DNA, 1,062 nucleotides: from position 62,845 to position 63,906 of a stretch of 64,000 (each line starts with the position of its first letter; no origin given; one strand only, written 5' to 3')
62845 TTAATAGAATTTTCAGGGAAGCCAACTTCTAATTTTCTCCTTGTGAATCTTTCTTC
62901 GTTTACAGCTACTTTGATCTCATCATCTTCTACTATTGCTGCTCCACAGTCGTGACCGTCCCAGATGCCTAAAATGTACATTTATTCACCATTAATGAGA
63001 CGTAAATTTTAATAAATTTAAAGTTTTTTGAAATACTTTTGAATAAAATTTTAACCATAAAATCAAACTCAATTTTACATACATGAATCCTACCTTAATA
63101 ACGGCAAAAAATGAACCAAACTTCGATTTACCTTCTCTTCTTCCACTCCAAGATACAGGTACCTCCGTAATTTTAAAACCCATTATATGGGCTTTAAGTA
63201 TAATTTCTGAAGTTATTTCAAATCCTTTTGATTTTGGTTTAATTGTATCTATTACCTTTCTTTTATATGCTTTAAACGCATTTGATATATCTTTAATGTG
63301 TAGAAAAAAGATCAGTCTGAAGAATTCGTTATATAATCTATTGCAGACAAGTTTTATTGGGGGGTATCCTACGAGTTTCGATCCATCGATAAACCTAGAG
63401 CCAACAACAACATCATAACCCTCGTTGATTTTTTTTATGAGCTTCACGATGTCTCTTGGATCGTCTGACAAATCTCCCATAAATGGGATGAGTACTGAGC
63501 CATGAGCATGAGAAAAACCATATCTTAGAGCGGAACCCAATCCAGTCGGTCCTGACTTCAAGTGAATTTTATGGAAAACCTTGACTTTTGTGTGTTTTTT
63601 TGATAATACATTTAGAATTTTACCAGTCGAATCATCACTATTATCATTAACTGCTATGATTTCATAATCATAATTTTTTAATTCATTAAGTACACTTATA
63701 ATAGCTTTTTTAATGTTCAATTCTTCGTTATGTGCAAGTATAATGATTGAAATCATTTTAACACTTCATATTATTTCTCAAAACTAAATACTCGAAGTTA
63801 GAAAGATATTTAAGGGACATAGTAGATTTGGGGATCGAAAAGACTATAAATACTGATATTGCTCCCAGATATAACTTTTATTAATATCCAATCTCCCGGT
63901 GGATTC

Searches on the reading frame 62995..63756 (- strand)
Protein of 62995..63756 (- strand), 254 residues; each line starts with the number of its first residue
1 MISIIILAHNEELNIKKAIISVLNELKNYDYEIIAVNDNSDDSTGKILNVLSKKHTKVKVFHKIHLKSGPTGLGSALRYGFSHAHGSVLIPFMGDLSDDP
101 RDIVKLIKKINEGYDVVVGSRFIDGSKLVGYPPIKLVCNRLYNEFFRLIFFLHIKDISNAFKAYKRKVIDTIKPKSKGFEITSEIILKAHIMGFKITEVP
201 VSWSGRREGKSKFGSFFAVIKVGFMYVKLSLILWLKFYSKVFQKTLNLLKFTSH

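Call 78: find_encoding_contigs(protein=window:62995-63756:-, flank=10000, max_places=1)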
Protein window:62995-63756:- (254 aa): 1 contig read that carries it; 1 place shown.
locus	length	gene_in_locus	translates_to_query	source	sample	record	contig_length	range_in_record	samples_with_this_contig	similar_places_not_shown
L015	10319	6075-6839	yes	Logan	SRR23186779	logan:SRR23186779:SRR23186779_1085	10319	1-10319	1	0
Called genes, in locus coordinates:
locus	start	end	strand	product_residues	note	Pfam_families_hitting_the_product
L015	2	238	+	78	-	?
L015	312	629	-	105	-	PF22600:MTPAP-like_central (weak), PF01909:NTP_transf_2, PF18765:Polbeta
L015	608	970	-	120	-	PF05168:HEPN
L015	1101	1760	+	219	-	PF00535:Glycos_transf_2, PF13641:Glyco_tranf_2_3 (weak)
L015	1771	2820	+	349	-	PF04055:Radical_SAM, PF13353:Fer4_12 (weak), PF13186:SPASM (weak)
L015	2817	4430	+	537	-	PF02366:PMT, PF13231:PMT_2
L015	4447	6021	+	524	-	PF13231:PMT_2, PF02366:PMT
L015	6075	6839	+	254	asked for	PF00535:Glycos_transf_2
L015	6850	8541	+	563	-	PF02543:Carbam_trans_N, PF00814:TsaD (faint), PF22521:HypF_C_2 (faint), PF16861:Carbam_trans_C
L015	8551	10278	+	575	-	PF13231:PMT_2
